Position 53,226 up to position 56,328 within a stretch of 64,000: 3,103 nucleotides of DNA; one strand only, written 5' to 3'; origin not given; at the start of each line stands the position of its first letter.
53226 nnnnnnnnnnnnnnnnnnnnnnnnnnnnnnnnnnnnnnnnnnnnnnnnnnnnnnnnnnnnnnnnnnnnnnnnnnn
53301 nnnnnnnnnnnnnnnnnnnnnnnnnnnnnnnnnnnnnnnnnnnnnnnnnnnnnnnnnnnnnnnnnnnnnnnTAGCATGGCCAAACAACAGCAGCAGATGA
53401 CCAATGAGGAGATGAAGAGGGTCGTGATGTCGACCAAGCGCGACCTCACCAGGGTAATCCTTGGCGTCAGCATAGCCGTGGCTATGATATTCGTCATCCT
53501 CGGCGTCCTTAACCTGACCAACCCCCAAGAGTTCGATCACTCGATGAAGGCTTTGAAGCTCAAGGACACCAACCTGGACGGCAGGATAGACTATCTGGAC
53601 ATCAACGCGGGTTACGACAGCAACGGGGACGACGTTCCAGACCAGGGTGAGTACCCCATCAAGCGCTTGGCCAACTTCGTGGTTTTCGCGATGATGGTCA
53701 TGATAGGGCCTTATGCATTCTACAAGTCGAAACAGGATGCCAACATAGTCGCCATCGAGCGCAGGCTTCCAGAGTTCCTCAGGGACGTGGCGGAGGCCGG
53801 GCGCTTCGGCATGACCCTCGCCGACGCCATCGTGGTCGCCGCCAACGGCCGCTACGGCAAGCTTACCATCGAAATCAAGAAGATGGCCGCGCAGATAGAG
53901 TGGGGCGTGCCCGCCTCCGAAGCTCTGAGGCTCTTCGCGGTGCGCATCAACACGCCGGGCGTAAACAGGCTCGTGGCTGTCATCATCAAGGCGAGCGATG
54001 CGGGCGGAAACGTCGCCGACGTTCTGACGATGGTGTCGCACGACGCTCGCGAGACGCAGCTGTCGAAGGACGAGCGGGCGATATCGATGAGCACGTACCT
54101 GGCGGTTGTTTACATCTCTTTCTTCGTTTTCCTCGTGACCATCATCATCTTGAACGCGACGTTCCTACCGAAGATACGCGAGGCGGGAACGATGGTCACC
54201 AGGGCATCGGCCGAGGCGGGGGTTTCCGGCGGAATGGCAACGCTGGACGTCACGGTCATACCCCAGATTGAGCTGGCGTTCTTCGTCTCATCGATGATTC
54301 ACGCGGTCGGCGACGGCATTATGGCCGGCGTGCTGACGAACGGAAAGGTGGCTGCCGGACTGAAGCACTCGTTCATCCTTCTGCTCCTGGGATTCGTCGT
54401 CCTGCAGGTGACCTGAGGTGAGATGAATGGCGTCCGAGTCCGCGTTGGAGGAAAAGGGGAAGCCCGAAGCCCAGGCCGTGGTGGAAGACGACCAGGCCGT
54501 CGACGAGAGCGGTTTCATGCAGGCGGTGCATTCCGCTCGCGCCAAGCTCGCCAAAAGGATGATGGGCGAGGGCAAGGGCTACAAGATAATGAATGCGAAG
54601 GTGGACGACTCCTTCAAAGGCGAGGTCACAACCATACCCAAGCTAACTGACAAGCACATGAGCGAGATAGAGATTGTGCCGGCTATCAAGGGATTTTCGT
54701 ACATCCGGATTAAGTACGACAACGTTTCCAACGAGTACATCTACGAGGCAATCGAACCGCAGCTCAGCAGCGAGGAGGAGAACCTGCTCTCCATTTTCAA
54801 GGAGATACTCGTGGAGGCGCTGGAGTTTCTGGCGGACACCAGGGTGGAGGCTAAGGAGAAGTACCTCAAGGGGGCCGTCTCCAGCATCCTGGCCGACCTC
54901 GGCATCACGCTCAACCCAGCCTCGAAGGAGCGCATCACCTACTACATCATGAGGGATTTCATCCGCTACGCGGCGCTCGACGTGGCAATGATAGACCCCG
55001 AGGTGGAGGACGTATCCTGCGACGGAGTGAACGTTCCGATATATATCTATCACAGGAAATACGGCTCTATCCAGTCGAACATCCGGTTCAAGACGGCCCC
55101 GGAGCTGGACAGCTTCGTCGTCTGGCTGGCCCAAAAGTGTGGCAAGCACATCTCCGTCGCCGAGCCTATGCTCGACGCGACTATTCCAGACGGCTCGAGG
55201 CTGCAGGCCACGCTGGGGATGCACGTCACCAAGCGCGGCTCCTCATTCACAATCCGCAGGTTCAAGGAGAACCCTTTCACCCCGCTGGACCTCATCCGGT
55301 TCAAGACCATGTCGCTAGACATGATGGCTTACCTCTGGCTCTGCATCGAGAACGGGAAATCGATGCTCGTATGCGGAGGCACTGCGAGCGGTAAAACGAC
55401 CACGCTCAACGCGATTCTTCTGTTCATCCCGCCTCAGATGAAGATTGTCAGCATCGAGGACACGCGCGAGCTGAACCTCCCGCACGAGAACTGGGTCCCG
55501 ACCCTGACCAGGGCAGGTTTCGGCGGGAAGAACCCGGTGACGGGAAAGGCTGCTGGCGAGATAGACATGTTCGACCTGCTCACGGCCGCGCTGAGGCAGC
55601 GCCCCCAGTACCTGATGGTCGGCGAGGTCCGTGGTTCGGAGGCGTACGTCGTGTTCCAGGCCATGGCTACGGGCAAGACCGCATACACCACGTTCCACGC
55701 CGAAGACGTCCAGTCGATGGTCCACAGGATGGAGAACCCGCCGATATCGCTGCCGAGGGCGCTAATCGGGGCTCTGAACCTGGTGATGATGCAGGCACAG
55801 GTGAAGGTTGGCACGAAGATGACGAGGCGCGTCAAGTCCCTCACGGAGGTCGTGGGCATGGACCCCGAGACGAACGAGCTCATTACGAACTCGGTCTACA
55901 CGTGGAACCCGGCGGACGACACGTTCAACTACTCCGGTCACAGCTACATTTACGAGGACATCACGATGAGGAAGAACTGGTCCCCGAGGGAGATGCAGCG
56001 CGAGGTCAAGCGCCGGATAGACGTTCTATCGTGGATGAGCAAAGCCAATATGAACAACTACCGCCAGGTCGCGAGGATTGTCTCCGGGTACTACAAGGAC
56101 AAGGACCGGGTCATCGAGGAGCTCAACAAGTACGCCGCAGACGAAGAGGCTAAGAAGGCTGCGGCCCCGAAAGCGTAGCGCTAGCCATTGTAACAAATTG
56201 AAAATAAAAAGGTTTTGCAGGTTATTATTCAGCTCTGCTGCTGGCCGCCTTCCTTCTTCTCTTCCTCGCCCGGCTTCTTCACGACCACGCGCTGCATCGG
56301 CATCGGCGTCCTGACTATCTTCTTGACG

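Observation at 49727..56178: Tad-like type IV pilus cluster with a split platform protein and two full-length paralogous ATPases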

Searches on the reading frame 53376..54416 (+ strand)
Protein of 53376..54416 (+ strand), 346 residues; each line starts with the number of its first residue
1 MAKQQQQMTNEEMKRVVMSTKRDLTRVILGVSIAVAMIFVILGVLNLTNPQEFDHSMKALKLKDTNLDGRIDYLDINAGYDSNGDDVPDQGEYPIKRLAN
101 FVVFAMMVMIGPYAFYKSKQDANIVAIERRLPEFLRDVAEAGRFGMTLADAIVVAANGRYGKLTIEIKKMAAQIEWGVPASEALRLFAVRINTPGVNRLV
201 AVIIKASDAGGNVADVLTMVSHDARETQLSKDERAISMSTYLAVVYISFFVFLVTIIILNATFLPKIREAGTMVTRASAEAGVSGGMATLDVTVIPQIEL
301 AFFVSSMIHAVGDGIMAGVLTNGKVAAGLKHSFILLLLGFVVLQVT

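Call 4: search_protein_families(library=pfam, proteins=[window:53376-54416:+], max_evalue=0.01)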
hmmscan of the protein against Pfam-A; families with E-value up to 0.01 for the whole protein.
window:53376-54416:+ (346 aa): 1 family
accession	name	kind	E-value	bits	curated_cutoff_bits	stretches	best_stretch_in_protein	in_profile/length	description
PF00482.28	T2SSF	-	5.2e-19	68.9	25.2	1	134-259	1-123/125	Type II secretion system (T2SS), protein F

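Call 5: search_protein_families(library=ncbifam, proteins=[window:53376-54416:+], max_evalue=0.01)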
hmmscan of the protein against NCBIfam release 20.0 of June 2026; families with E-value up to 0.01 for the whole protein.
window:53376-54416:+ (346 aa): 5 families
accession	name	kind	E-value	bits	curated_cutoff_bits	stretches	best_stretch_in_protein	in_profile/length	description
NF004705.1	PRK06041.1-3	equivalog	1.3e-09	37.6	400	1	102-343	218-451/465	archaellar assembly protein ArlJ/FlaJ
NF046075.1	UpsF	equivalog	1.8e-09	36.9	400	1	103-281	287-457/484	membrane pilin protein UpsF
NF004703.2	PRK06041.1-1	equivalog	7.1e-07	27.9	570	1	22-308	228-470/525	archaellar assembly protein ArlJ/FlaJ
NF041012.2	T4P_ComGB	equivalog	3.4e-05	23.4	240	1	134-308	6-165/332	competence type IV pilus assembly protein ComGB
NF004704.2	PRK06041.1-2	equivalog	3.7e-05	22.6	550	1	114-346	316-546/555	archaellar assembly protein ArlJ/FlaJ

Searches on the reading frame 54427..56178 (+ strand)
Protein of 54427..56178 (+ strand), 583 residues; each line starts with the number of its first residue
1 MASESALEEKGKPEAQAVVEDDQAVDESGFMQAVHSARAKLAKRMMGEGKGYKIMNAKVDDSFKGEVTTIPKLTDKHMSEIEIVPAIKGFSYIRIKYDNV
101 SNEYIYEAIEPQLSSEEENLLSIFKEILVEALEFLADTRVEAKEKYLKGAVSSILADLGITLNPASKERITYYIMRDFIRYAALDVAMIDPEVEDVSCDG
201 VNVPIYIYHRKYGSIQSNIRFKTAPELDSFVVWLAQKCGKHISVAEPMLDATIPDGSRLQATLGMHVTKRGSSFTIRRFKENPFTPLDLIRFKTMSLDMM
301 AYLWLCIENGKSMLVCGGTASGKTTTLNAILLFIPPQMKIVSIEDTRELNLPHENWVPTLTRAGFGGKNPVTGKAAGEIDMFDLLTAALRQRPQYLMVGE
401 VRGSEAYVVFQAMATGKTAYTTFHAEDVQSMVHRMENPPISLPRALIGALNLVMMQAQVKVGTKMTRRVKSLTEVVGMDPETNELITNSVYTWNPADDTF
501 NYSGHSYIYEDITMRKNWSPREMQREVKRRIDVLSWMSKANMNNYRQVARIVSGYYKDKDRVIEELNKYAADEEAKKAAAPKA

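Call 4: search_protein_families(library=pfam, proteins=[window:54427-56178:+], max_evalue=0.01)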
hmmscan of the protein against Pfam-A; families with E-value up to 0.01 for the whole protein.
window:54427-56178:+ (583 aa): 3 families
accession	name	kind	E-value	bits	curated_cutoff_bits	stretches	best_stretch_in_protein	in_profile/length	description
PF00437.27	T2SSE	-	1e-33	117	24.9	1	207-518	27-326/370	Type II/IV secretion system protein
PF23989.1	PilB3_C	-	3e-06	27.7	27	1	498-574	3-75/83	PilB3-like, C-terminal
PF01580.24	FtsK_SpoIIIE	-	0.0097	15.8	24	0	312-332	41-61/221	FtsK/SpoIIIE family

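Call 5: search_protein_families(library=ncbifam, proteins=[window:54427-56178:+], max_evalue=0.01)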
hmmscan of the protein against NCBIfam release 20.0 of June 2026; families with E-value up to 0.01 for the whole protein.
window:54427-56178:+ (583 aa): 18 families
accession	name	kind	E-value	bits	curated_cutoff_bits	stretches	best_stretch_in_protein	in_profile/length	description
NF058587.1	archaellum_moto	equivalog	5.2e-129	431.4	550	1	70-558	14-520/527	archaellum flagellar ATPase motor FlaI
NF053672.1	bindosome_BasE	exception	3.3e-56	191.1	1000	1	106-559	64-511/512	bindosome assembly system ATPase subunit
TIGR03819.1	heli_sec_ATPase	hypoth_equivalog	2e-41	142.4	373.15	1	158-437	29-299/340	TadA family conjugal transfer-associated ATPase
TIGR02788.1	VirB11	equivalog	6.5e-37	127.2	249.95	2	298-436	132-263/308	P-type DNA transfer ATPase VirB11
TIGR02782.1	TrbB_P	equivalog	1.4e-29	103.4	304.55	1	208-480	35-298/303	P-type conjugative transfer ATPase TrbB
NF010469.0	PRK13894.1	subfamily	1e-26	94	508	1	207-478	47-310/320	conjugal transfer ATPase TrbB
NF010475.0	PRK13900.1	equivalog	1.6e-25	89.9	389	1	299-431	149-275/333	type IV secretion system ATPase VirB11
NF010425.0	PRK13851.1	equivalog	4.6e-22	78.4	461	1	298-430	150-276/344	type IV secretion system protein VirB11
NF010407.0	PRK13833.1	subfamily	1.5e-18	67.3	499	1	246-437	81-261/323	conjugal transfer protein TrbB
NF041000.1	ATPase_ComGA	equivalog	1.1e-15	57.4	300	1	313-456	131-262/267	competence type IV pilus ATPase ComGA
TIGR02538.1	type_IV_pilB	equivalog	8.8e-13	47.7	675.65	1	312-517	317-514/564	type IV-A pilus assembly ATPase PilB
NF007755.0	PRK10436.1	equivalog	4.8e-12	45.3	617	1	313-470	222-366/465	type II secretion system protein GspE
TIGR02533.1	type_II_gspE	equivalog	4.9e-12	45.3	630.25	1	312-514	245-435/486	type II secretion system ATPase GspE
NF053534.1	T4PilAsmATPsTfpB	equivalog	6.2e-11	41.4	850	1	312-454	338-467/584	type IV pilus assembly ATPase TfpB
TIGR01420.1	pilT_fam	subfamily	1.7e-10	40.7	319.1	1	313-435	125-239/343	PilT/PilU family type 4a pilus ATPase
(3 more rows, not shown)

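Call 9: find_encoding_contigs(protein=window:54427-56178:+, flank=10000, max_places=6)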
Protein window:54427-56178:+ (583 aa): no gene with exactly this product is on record in the collection.

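Call 10: search_solved_structures(query=window:54427-56178:+, max_evalue=1e-10)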
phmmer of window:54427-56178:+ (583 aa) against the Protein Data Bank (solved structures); distinct sequences matched with E-value up to 1e-10: 9.
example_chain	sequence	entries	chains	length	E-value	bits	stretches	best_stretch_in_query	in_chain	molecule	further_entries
2oap_1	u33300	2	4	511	8e-123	413.9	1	104-563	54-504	Type II secretion system protein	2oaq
4ii7_A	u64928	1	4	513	2.8e-87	296.6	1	87-521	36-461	FlaI ATPase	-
4ihq_A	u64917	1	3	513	1.9e-86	293.8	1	87-521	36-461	FlaI ATPase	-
8rkd_E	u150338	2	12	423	2.7e-39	138.2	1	135-493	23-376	Pilus assembly ATPase CpaF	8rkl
8rjf_A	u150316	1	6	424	2.7e-39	138.2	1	135-493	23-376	Pilus assembly ATPase CpaF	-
9e24_A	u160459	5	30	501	4.2e-39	137.6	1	134-493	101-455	CpaF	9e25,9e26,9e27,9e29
6bge_A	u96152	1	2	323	3.9e-18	68.4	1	246-438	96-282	VirB11-like protein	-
1g6o_A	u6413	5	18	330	4.1e-18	68.3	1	246-438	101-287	CAG-ALPHA | virB11 homolog | Cag-alfa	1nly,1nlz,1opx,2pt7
2gza_A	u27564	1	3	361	1.1e-11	47.1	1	283-429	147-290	Type IV secretion system protein VirB11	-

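Call 11: find_homologous_proteins(query=window:54427-56178:+, max_evalue=1e-30)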
Query window:54427-56178:+ (583 aa): 7931 proteins with E <= 1e-30 among 8000 candidates; the best 120 are listed.
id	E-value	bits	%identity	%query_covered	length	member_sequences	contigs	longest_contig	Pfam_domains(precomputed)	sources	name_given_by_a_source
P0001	0.0e+0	1310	100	100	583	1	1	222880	PF23989.1,PF00437.27,PF27713.1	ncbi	ncbi:MAG: type II/IV secretion system ATPase subunit [Methanobacteriota archaeon]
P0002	0.0e+0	1236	95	97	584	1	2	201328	PF23989.1,PF00437.27,PF27713.1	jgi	jgi:flagellar protein FlaI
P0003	0.0e+0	1215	93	98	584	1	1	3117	PF23989.1,PF00437.27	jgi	-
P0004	0.0e+0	1162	90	98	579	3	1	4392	PF00437.27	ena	-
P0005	4.1e-283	958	76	92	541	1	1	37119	PF23989.1,PF00437.27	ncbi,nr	ncbi:MAG: type II/IV secretion system ATPase subunit [Euryarchaeota archaeon]|nr:type II/IV secretio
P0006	1.5e-278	943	74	92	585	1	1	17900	PF23989.1,PF00437.27,PF27713.1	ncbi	ncbi:MAG: type II/IV secretion system ATPase subunit [Candidatus Thermoplasmatota archaeon]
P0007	2.8e-273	925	72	95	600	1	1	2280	PF23989.1,PF00437.27,PF27713.1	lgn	-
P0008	7.7e-272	921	79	86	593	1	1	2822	PF00437.27,PF27713.1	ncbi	-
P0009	2.6e-268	909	70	97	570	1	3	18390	PF00437.27,PF27713.1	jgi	-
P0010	3.2e-268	909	73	92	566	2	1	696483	PF23989.1,PF00437.27,PF27713.1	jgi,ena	-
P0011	8.4e-268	907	76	86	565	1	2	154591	PF23989.1,PF00437.27,PF27713.1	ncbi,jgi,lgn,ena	-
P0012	2.1e-267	906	75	90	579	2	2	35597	PF23989.1,PF00437.27,PF27713.1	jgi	jgi:flagellar protein FlaI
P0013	2.7e-267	906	77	86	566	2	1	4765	PF23989.1,PF00437.27,PF27713.1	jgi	-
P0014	2.8e-267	906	73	93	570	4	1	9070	PF00437.27,PF27713.1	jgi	-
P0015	3.7e-267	905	74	90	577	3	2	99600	PF00437.27,PF27713.1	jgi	jgi:flagellar protein FlaI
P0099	9.6e-259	877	68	97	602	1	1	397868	PF00437.27,PF27713.1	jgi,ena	-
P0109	1.5e-258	877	72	89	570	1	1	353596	PF23989.1,PF00437.27,PF23990.2,PF27713.1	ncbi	ncbi:MAG: type II/IV secretion system ATPase subunit [Candidatus Thermoplasmatota archaeon]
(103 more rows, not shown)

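Call 12: find_encoding_contigs(protein=P0010, flank=8000, max_places=2)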
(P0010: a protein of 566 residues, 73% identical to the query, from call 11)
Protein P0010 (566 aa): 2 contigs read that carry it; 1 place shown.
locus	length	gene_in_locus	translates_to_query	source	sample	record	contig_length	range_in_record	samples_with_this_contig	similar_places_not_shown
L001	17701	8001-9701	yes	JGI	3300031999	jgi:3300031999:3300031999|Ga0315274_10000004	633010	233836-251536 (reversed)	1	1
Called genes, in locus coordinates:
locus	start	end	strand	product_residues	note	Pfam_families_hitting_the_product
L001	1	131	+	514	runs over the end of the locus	PF02142:MGS, PF01808:AICARFT_IMPCHas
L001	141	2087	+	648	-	PF08245:Mur_ligase_M, PF02875:Mur_ligase_C, PF27239:FOL3_C, PF00730:HhH-GPD, PF14520:HHH_5 (faint), PF00633:HHH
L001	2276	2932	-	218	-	PF12895:ANAPC3 (weak), PF13428:TPR_14 (faint), PF00515:TPR_1 (faint), PF07719:TPR_2 (faint), PF13181:TPR_8 (faint), PF14559:TPR_19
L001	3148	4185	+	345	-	-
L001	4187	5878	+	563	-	PF23990:PilB3_N, PF00437:T2SSE, PF23989:PilB3_C (weak)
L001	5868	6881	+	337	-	PF00482:T2SSF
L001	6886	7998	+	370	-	PF00482:T2SSF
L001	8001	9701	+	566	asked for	PF27713:UCP018868 (faint), PF00437:T2SSE, PF23989:PilB3_C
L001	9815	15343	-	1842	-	PF17032:Zn_ribbon_15 (faint), PF07705:CARDB, PF12773:DZR (faint)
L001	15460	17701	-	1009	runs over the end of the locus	PF00246:Peptidase_M14, PF03415:Peptidase_C11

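Call 13: find_encoding_contigs(protein=P0109, flank=8000, max_places=2)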
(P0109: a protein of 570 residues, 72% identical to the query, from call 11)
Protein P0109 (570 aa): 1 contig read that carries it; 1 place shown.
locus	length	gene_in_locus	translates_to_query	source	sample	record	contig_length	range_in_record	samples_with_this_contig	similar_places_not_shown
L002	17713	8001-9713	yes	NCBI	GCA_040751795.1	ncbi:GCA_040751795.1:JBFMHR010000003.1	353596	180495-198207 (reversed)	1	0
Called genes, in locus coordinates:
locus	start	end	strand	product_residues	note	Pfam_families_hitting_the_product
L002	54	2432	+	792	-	PF00633:HHH (faint), PF10391:DNA_pol_lambd_f, PF12826:HHH_2 (weak), PF14520:HHH_5, PF05625:PAXNEB (faint), PF06745:ATPase, PF23365:DUF7090, PF24336:DUF7504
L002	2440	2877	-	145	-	-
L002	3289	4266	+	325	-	PF23960:DUF7289 (weak)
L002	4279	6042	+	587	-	PF00437:T2SSE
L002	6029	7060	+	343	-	PF00482:T2SSF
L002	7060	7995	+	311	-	PF00482:T2SSF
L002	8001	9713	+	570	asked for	PF23990:PilB3_N (weak), PF27713:UCP018868 (faint), PF00437:T2SSE, PF23989:PilB3_C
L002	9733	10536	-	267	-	PF00881:Nitroreductase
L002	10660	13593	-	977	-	PF07705:CARDB, PF12773:DZR (weak), PF13240:Zn_Ribbon_1 (faint), PF13248:Zn_ribbon_3 (faint)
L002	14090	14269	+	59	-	-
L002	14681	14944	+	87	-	-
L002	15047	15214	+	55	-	-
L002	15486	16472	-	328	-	-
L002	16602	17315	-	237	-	PF06745:ATPase, PF13481:AAA_25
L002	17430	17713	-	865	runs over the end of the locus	PF00521:DNA_topoisoIV, PF03989:DNA_gyraseA_C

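Call 14: find_encoding_contigs(protein=P0099, flank=8000, max_places=2)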
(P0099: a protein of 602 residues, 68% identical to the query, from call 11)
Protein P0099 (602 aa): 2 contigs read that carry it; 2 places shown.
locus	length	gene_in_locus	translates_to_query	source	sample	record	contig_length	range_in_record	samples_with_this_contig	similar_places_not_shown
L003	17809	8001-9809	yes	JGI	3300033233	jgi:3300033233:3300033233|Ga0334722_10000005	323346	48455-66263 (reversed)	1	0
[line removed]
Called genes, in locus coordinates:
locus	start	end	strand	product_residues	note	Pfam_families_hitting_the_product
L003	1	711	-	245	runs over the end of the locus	PF00705:PCNA_N, PF02747:PCNA_C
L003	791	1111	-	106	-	PF01096:Zn_ribbon_TFIIS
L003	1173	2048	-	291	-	-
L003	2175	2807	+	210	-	-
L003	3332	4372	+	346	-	-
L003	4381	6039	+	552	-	PF23990:PilB3_N (weak), PF00437:T2SSE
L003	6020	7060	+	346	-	PF00482:T2SSF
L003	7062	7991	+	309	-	PF00482:T2SSF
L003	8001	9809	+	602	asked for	PF00437:T2SSE, PF27713:UCP018868 (weak)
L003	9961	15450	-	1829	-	PF07705:CARDB, PF12773:DZR (faint), PF13248:Zn_ribbon_3 (faint)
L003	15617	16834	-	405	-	-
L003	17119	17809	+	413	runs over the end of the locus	PF13240:Zn_Ribbon_1 (faint), PF13248:Zn_ribbon_3 (faint), PF12773:DZR (weak)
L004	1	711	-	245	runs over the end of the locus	PF00705:PCNA_N, PF02747:PCNA_C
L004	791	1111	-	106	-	PF01096:Zn_ribbon_TFIIS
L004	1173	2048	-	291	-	-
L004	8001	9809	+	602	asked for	PF00437:T2SSE, PF27713:UCP018868 (weak)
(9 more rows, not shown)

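Call 27: find_related_loci(query=A1, collection=genome_contigs, flank=8000)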
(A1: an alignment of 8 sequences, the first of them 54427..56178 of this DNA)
Query A1 (583 aa) in genome_contigs; peptide patterns used: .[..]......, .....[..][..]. (x = any residue, [..] = any of these).
600 stretches matched a pattern (row limit reached: there are more); 579 encode a relative of the query (tblastn E <= 1e-3); the best 80 are kept; 80 distinct loci.
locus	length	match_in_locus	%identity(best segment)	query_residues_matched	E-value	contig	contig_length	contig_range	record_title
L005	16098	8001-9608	73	33-567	0e+0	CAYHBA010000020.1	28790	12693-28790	MAG TPA_asm: uncultured Thermoplasmata archaeon isolate ERP119294_co1_428 genome assembly, contig: NODE_1840_length_2879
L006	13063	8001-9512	77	63-568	0e+0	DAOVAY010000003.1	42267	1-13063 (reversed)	MAG TPA_asm: Methanobacteriota archaeon isolate CSMAG_991 CSMAG_991_k141_3655097_length_42267_cov_7.0000, whole genome s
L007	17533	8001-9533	74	50-566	0e+0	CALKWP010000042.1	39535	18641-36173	MAG TPA_asm: uncultured Methanomassiliicoccales archaeon isolate SRR6007446_bin.11_CONCOCT_v1.1_MAG genome assembly, con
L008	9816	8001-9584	70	30-567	0e+0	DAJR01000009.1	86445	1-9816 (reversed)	MAG TPA_asm: Methanomassiliicoccales archaeon UBA147 UBA147_contig_4407, whole genome shotgun sequence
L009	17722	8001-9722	67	9-580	0e+0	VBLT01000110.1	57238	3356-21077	MAG: Methanobacteriota archaeon isolate EA_4 14_0903_12_30cm_scaffold_533, whole genome shotgun sequence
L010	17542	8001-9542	72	56-572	0e+0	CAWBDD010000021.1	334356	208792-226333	MAG: uncultured Thermoplasmata archaeon isolate MFD00709.bin.2.183 genome assembly, contig: contig_81378, whole genome s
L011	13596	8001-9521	73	66-572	0e+0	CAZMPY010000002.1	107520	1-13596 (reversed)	MAG TPA_asm: uncultured Thermoplasmata archaeon isolate binchicken_co255_206 genome assembly, contig: k141_5333352, whol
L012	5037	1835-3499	68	12-564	0e+0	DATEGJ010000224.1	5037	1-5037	MAG TPA_asm: Thermoplasmata archaeon isolate SMAG_U8782 k141_133762, whole genome shotgun sequence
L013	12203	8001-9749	68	14-583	0e+0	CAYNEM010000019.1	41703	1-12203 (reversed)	MAG TPA_asm: uncultured Methanomassiliicoccales archaeon isolate SRP119689_co1_217 genome assembly, contig: NODE_1083_le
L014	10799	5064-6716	67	8-565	0e+0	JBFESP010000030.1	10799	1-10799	MAG: Thermoplasmata archaeon isolate Mix_mud06.2021.04.53 k141_1281627_length_10799_cov_19.8372, whole genome shotgun se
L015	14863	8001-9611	68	28-572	0e+0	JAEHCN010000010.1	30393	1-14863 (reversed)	MAG: Thermoplasmata archaeon isolate Hel0.bin85 NODE_2432_length_30393_cov_2.528481, whole genome shotgun sequence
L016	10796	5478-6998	71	66-572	0e+0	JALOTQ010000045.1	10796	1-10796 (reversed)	MAG: Thermoplasmata archaeon isolate Prado237 scaffold_10302, whole genome shotgun sequence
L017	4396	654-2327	68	9-564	0e+0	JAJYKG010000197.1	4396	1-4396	MAG: Thermoplasmata archaeon isolate DBS2-1.bin2 NODE_42018_length_4396_cov_1.048958, whole genome shotgun sequence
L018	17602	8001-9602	69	31-562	0e+0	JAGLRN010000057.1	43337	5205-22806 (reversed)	MAG: Thermoplasmata archaeon isolate RS_9_17 ROV157_9.bin.17.fa_57, whole genome shotgun sequence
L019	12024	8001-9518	72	67-572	0e+0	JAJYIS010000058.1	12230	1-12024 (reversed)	MAG: Thermoplasmata archaeon isolate DBS2-1.bin12 NODE_9815_length_12230_cov_1.359250, whole genome shotgun sequence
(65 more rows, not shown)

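Call 88: search_protein_representatives(protein=window:54427-56178:+)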
Query: 583 residues. Proteins with E-value up to 0.001 (for the whole library): 17987; up to 1e-10: 7761; up to 1e-30: 1743. The best 150 are listed.
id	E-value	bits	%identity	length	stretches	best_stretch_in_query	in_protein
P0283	4.7e-189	645.7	66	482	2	13-367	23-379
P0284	1.1e-175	601.6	69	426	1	9-401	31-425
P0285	1.0e-171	588.5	52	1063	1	75-567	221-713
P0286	4.2e-168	576.6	51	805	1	65-565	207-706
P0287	3.1e-167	573.7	51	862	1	80-563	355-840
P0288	1.4e-166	571.6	49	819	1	64-569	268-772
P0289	2.9e-165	567.2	48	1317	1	17-568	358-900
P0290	2.1e-163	561.1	51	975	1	76-567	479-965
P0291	2.8e-161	554.0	49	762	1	73-564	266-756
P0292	1.5e-160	551.7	50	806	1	88-568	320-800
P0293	1.5e-160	551.7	50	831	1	60-568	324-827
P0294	4.0e-160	550.2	48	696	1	66-566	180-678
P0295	1.2e-158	545.4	47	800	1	74-568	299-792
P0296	6.8e-158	542.9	51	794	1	76-565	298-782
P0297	2.1e-157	541.3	48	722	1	77-564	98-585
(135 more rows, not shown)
